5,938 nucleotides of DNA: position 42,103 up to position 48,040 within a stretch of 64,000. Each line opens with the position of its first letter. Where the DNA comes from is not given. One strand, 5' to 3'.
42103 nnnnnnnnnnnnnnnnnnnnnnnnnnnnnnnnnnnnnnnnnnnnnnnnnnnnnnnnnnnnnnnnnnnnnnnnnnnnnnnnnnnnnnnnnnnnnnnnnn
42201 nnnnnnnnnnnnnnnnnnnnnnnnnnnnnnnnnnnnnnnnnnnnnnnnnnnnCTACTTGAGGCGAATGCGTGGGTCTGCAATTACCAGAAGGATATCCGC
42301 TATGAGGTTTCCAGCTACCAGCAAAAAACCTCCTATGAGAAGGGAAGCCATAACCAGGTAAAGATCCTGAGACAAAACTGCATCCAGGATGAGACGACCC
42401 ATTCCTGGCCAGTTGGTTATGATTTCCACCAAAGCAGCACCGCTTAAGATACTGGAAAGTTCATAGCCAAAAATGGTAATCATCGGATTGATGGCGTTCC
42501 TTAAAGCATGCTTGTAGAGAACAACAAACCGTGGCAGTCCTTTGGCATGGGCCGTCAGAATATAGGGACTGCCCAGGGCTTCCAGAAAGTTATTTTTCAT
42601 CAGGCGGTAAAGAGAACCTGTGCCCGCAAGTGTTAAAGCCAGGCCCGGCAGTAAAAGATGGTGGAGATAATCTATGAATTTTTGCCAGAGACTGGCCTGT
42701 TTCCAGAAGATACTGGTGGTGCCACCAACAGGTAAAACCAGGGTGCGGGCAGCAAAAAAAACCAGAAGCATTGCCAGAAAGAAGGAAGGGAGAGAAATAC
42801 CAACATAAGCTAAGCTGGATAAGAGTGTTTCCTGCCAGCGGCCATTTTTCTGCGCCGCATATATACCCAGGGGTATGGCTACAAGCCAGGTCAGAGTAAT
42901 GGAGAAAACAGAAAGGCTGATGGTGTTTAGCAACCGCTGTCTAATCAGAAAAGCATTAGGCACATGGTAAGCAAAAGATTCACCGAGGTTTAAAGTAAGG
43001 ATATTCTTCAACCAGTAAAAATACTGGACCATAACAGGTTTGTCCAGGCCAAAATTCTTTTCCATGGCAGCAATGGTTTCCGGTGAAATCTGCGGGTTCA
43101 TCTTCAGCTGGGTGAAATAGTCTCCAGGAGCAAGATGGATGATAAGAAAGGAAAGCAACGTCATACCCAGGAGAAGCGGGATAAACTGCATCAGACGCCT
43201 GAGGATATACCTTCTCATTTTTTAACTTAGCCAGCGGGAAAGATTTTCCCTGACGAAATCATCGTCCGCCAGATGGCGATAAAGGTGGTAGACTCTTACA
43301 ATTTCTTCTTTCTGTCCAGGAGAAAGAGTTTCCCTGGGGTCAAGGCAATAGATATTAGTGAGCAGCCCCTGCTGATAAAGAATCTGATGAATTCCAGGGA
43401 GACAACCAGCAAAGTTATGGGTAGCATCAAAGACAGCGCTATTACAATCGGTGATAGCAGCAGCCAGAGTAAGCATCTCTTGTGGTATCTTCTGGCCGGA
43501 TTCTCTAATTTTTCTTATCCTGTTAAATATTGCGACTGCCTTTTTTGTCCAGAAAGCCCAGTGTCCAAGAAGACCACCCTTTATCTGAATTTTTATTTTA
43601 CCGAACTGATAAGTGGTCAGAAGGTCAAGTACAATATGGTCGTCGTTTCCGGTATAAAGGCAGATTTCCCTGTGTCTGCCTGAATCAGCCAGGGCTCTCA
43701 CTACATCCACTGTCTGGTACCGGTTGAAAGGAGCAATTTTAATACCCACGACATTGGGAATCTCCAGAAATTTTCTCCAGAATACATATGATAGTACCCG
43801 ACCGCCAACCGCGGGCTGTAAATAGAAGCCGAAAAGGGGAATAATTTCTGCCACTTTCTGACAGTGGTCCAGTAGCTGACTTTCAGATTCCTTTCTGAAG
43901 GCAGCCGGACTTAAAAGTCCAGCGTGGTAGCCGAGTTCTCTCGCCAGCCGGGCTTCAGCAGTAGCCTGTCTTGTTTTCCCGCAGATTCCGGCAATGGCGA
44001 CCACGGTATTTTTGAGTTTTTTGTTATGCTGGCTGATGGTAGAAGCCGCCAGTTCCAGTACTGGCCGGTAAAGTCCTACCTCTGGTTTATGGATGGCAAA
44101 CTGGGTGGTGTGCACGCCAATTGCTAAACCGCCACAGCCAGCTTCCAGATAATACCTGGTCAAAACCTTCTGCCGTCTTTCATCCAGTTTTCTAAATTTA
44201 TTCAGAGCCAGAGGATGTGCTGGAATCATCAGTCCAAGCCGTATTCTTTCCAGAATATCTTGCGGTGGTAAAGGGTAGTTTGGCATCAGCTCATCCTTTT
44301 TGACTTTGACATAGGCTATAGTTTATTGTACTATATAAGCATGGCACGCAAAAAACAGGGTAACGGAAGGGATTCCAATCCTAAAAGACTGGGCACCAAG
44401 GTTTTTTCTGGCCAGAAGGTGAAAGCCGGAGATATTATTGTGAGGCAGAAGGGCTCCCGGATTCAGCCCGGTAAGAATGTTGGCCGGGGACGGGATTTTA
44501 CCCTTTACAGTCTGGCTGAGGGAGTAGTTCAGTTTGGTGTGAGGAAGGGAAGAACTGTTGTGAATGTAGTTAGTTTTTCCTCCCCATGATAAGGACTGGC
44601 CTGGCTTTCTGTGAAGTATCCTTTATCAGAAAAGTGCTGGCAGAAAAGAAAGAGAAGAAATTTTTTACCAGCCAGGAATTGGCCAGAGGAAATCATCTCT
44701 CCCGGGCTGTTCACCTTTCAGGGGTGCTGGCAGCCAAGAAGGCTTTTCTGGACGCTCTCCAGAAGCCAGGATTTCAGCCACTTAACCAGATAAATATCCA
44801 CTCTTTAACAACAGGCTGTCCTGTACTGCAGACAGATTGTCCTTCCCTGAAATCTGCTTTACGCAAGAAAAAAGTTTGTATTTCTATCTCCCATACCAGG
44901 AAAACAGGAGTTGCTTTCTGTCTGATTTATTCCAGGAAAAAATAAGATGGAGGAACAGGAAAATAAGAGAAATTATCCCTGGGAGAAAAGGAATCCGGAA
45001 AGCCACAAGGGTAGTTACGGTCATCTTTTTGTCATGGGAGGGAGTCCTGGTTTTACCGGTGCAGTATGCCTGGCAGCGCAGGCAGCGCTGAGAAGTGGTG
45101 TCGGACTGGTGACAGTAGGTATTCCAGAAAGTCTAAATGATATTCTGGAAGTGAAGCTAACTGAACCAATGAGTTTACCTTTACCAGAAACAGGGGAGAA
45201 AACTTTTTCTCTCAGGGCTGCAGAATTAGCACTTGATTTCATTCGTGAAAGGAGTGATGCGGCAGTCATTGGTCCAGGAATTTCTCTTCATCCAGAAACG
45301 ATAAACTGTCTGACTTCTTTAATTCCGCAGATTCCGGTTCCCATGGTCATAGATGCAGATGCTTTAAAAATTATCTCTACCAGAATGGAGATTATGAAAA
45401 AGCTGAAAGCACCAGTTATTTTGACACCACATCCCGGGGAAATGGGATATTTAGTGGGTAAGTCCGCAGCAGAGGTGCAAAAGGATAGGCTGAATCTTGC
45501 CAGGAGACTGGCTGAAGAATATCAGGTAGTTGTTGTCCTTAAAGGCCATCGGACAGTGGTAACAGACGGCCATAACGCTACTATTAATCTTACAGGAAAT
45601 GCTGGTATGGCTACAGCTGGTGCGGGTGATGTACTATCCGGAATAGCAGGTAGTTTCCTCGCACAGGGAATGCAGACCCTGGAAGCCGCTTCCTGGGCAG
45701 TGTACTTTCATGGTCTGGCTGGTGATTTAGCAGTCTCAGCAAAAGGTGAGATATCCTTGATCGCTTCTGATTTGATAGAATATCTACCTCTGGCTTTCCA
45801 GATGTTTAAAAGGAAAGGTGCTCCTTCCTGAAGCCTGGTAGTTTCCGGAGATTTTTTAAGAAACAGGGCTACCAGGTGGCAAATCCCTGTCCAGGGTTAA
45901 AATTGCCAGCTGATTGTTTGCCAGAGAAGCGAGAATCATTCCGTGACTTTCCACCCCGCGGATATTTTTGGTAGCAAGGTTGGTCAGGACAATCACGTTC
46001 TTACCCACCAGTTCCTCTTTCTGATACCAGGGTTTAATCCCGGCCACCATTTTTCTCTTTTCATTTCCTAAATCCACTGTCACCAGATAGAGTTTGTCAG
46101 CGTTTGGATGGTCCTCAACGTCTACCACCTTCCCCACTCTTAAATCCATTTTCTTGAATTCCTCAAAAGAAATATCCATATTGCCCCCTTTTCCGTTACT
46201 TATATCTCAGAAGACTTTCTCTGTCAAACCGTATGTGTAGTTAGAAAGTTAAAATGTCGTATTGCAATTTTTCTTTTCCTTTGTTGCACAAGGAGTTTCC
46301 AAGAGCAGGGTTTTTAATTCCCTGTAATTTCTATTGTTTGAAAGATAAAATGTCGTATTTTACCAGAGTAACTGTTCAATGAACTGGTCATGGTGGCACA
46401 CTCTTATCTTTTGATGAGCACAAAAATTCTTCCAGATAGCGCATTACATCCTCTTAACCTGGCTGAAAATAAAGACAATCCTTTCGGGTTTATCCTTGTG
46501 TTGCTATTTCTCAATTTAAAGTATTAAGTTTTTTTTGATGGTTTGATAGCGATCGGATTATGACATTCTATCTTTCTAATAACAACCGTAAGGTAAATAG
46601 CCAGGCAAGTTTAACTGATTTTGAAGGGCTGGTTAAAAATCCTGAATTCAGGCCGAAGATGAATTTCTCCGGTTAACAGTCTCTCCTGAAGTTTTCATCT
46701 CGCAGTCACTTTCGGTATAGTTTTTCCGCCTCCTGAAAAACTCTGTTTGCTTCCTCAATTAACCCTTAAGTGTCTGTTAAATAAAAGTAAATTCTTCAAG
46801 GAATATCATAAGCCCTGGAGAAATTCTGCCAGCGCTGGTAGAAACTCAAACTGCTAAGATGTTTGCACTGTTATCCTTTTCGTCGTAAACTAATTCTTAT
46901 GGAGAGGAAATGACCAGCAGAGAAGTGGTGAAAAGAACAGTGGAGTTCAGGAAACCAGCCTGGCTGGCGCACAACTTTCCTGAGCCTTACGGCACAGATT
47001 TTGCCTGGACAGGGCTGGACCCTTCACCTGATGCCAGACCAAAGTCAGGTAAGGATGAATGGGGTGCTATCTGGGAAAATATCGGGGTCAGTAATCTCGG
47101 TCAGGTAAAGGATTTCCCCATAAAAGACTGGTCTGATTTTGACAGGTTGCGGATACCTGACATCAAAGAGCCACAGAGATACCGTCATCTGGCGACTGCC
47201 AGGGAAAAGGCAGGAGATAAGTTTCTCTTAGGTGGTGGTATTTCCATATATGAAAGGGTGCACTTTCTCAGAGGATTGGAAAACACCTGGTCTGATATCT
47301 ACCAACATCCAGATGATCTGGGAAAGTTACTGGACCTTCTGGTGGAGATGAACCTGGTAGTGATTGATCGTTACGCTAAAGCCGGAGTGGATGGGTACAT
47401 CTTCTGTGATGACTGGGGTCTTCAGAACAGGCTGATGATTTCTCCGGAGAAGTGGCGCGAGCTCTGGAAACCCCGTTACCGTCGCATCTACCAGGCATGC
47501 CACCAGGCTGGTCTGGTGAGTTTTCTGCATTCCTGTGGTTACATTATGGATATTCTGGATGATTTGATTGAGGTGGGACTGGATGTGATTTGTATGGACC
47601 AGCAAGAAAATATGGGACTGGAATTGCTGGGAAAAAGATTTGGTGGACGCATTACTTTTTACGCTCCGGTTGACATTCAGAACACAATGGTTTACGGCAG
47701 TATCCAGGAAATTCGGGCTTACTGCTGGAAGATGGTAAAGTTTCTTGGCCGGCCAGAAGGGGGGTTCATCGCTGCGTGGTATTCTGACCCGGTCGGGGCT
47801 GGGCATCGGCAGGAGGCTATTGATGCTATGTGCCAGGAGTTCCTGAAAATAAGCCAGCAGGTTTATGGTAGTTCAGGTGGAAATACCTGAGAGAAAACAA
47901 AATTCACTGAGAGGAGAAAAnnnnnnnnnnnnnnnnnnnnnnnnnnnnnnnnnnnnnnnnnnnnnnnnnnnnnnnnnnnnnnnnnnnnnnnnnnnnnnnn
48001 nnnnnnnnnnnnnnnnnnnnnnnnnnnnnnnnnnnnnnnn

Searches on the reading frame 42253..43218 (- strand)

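Call 9: search_protein_families(library=pfam, proteins=[window:42253-43218:-], max_evalue=0.001)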
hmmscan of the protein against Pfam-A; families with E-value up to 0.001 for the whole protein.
window:42253-43218:- (321 aa): 2 families
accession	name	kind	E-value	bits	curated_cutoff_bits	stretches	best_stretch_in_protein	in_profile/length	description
PF00528.27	BPD_transp_1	-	1.4e-38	132.9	26.4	1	114-319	1-183/184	Binding-protein-dependent transport system inner membrane component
PF19300.4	BPD_transp_1_N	-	1.7e-11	44.7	23.8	1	1-75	1-74/114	Binding-prot-dependent transport system membrane comp, N-term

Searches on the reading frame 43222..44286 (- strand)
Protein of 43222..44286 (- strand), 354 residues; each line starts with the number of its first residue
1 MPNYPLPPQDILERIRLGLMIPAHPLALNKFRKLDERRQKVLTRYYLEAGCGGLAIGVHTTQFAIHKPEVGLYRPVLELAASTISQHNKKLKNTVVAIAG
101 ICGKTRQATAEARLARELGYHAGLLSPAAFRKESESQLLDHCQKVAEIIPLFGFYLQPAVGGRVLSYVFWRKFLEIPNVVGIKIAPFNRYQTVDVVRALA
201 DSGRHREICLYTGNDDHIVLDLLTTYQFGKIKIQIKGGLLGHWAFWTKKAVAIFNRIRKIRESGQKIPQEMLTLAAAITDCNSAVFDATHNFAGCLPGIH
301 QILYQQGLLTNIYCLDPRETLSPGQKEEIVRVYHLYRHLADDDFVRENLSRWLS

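Call 9: search_protein_families(library=pfam, proteins=[window:43222-44286:-], max_evalue=0.001)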
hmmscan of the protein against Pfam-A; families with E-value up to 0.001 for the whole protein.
window:43222-44286:- (354 aa): 1 family
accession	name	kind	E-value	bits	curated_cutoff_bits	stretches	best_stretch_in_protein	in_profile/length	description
PF00701.28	DHDPS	-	6.1e-07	28.9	22.1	1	33-223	18-195/289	Dihydrodipicolinate synthetase family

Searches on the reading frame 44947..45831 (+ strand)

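Call 9: search_protein_families(library=pfam, proteins=[window:44947-45831:+], max_evalue=0.001)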
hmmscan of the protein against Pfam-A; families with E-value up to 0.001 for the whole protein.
window:44947-45831:+ (294 aa): 3 families
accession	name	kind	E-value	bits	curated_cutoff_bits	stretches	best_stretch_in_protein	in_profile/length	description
PF01256.23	Carb_kinase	-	6.3e-54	183.4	27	1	28-281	2-241/242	NAD(P)H-hydrate dehydratase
PF02110.20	HK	-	4.9e-08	33.1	27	1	173-267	132-227/247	Hydroxyethylthiazole kinase family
PF08543.17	Phos_pyr_kin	-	7.3e-06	26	27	1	142-254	104-227/246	Phosphomethylpyrimidine kinase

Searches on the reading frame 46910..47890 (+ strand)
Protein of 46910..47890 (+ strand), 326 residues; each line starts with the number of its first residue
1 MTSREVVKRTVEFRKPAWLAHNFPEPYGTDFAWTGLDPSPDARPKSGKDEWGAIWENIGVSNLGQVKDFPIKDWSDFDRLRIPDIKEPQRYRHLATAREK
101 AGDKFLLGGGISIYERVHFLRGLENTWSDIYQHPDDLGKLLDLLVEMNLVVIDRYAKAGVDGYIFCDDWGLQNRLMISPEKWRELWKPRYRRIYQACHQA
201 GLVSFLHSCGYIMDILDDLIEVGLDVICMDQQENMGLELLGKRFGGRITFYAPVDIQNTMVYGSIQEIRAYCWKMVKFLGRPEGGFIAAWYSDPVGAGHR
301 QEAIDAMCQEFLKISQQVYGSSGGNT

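Call 28: search_protein_families(library=pfam, proteins=[window:46910-47890:+], max_evalue=0.001)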
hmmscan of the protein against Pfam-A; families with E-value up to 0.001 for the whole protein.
window:46910-47890:+ (326 aa): 1 family
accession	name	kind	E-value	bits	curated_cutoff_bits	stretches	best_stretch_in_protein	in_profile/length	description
PF01208.23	URO-D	-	5.7e-18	65.5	23.9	1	70-288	98-321/346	Uroporphyrinogen decarboxylase (URO-D)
